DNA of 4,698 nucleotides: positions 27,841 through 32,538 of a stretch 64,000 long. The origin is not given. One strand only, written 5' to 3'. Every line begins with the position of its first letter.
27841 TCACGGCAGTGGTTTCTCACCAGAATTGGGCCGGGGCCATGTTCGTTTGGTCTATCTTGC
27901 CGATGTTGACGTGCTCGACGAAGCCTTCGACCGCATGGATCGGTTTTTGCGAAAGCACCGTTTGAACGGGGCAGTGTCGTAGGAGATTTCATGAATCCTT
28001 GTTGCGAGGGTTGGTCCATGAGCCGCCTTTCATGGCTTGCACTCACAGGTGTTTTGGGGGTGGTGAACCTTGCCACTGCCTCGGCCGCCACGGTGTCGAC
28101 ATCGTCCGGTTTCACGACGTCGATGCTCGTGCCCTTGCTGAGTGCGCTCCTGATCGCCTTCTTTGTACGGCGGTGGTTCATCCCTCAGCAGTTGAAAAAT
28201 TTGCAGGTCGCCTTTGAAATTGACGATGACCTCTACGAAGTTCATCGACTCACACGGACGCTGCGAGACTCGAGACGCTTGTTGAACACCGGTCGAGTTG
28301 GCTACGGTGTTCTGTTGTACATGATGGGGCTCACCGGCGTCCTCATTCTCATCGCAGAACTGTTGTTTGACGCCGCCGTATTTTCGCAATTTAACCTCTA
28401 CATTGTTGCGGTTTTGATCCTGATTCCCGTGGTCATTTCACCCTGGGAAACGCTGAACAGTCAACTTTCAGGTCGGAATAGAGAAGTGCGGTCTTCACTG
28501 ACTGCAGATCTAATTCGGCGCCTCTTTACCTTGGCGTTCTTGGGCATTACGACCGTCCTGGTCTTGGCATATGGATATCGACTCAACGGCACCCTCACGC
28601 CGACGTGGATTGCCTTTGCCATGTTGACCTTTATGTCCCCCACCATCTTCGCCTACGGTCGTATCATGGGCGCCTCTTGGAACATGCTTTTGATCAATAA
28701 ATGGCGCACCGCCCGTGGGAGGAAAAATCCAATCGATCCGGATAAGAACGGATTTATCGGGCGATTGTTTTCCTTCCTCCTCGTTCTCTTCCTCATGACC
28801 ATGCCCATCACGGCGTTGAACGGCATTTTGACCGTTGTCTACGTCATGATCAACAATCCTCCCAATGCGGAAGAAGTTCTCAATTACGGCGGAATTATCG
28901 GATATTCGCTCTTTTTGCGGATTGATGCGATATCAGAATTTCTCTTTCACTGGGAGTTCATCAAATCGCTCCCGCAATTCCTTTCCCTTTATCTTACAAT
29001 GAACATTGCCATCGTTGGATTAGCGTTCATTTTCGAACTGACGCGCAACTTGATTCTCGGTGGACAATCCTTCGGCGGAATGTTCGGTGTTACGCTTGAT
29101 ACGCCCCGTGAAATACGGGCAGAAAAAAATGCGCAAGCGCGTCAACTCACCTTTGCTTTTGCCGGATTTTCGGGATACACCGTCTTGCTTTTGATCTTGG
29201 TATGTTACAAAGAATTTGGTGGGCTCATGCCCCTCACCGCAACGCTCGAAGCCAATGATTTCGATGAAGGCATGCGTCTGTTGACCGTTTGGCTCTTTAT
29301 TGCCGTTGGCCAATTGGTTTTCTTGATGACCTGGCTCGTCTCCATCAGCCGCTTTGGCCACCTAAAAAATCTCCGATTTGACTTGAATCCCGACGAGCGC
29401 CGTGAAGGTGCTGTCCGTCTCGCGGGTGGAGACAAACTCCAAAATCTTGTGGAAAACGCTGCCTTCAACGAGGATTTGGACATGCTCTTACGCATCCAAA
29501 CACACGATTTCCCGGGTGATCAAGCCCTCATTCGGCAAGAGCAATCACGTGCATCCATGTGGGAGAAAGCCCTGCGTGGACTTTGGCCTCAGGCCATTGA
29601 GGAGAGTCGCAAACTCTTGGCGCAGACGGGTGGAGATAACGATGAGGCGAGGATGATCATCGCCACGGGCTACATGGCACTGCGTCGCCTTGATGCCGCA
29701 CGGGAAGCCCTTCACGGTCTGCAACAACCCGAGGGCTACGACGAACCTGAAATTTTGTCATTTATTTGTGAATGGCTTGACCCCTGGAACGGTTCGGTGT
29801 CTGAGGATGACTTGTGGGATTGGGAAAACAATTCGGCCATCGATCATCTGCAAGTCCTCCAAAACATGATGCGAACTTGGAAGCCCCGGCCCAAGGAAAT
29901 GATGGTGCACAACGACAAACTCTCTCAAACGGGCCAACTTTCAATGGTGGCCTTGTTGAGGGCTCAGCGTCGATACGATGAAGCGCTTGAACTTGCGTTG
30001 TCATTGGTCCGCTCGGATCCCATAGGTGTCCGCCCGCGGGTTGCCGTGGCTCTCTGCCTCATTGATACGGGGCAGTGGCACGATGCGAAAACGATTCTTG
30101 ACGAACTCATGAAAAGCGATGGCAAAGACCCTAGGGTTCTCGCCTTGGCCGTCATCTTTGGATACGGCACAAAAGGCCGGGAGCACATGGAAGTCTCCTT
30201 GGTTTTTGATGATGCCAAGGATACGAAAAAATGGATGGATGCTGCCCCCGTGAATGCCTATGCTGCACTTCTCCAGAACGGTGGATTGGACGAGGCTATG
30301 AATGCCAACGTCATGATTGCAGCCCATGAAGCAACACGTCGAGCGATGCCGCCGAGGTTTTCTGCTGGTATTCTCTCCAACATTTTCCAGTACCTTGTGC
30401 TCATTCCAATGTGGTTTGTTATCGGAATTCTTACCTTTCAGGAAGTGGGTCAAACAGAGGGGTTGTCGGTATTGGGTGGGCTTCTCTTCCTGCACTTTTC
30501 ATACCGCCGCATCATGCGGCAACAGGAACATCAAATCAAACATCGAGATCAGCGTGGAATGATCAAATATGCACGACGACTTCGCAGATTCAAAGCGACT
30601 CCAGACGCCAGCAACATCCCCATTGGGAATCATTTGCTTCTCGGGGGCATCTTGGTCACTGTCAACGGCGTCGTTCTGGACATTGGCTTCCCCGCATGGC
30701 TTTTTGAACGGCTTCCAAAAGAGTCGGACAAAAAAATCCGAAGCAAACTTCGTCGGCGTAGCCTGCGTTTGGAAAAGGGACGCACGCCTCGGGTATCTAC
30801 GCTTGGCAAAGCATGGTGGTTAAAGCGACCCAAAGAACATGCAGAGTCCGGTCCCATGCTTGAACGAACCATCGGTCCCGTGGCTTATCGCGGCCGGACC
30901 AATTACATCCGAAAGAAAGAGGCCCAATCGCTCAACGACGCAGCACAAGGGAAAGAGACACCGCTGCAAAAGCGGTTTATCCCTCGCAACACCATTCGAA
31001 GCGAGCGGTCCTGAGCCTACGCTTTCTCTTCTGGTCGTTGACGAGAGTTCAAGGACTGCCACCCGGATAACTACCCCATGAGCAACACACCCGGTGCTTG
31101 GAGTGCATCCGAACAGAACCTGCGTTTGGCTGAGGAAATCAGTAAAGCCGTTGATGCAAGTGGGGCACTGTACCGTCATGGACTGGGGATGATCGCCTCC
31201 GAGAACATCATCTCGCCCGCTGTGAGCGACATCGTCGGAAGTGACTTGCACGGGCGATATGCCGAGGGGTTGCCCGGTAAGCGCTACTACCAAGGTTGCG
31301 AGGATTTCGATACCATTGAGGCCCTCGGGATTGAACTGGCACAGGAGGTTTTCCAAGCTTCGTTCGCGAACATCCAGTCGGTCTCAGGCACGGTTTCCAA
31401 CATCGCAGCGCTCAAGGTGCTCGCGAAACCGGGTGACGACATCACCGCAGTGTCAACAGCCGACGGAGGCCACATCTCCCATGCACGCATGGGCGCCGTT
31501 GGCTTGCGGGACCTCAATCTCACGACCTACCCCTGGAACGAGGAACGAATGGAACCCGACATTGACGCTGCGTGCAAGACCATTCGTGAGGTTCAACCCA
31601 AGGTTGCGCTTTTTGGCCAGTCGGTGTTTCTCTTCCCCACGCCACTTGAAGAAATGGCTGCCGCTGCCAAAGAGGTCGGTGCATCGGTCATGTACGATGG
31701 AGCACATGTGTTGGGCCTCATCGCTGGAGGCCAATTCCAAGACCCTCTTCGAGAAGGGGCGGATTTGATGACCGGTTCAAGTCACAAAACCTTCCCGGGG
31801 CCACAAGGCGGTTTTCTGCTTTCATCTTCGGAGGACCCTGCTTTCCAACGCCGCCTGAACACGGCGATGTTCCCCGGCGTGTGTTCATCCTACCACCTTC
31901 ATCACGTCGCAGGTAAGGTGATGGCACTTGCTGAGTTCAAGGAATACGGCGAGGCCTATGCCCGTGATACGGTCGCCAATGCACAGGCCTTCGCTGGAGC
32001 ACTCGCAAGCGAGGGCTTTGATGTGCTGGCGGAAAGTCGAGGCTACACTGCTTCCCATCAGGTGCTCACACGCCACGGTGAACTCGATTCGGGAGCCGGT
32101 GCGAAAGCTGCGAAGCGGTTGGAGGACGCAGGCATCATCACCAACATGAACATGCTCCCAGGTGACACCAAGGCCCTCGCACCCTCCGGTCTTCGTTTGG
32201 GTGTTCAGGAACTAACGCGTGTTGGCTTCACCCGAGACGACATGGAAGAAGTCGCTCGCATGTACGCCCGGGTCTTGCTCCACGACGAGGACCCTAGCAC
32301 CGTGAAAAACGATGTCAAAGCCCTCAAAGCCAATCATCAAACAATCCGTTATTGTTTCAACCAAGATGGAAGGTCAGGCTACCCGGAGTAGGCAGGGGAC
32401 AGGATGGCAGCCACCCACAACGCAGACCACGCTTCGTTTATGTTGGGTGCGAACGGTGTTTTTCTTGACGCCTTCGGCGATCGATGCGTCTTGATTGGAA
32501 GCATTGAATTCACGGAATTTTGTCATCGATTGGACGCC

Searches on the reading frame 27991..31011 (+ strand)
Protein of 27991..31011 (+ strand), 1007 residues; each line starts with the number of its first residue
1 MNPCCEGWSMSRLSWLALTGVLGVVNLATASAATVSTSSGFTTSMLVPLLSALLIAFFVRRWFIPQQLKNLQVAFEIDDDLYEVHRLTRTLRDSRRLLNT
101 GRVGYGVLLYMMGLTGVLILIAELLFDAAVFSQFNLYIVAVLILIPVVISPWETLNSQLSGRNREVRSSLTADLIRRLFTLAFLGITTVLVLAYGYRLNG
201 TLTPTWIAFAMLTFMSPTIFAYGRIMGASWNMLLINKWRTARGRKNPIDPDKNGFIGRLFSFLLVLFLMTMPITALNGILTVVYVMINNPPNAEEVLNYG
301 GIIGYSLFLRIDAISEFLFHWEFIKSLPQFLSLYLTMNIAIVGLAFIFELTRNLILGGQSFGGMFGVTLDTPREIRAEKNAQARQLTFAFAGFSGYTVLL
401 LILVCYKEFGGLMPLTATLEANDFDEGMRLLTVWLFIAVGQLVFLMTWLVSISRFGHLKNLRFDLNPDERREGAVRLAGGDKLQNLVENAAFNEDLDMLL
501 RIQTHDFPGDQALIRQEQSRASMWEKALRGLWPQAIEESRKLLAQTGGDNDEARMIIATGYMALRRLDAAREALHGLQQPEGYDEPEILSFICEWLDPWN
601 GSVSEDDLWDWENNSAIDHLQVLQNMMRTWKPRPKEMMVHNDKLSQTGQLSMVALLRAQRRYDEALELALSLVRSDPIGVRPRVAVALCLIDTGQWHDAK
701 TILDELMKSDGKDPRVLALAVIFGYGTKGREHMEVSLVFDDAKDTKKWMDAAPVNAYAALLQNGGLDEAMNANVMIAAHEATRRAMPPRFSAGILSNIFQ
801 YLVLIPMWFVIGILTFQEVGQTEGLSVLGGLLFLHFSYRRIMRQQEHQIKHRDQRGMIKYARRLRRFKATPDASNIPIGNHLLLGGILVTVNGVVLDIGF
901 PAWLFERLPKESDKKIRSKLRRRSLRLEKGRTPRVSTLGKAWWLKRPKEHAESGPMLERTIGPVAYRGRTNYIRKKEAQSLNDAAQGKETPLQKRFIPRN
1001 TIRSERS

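Call 80: search_protein_families(library=pfam, proteins=[window:27991-31011:+], max_evalue=0.00001)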
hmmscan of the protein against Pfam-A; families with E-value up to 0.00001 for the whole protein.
window:27991-31011:+ (1007 aa): 1 family
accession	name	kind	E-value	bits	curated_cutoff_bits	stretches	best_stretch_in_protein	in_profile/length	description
PF14559.12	TPR_19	-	3e-10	40.7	25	1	656-719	1-64/68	Tetratricopeptide repeat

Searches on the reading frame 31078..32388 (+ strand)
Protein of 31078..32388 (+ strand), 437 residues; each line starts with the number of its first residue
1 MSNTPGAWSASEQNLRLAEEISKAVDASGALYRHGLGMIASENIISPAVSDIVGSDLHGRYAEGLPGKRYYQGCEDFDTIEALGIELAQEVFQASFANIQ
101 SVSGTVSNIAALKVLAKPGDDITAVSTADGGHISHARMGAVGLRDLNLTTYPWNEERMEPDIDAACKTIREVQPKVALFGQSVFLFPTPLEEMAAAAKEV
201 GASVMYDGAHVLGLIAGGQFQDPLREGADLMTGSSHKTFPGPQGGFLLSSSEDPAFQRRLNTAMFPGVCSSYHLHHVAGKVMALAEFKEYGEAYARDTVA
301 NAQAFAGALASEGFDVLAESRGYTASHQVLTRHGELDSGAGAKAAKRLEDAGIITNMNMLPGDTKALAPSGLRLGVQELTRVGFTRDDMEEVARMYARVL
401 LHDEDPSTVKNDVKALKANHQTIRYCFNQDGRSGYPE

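Call 80: search_protein_families(library=pfam, proteins=[window:31078-32388:+], max_evalue=0.00001)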
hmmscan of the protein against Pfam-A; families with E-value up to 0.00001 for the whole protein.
window:31078-32388:+ (437 aa): 1 family
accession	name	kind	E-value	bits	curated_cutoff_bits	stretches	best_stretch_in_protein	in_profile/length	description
PF00464.25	SHMT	-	3.5e-70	237.1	27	1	19-395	6-398/399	Serine hydroxymethyltransferase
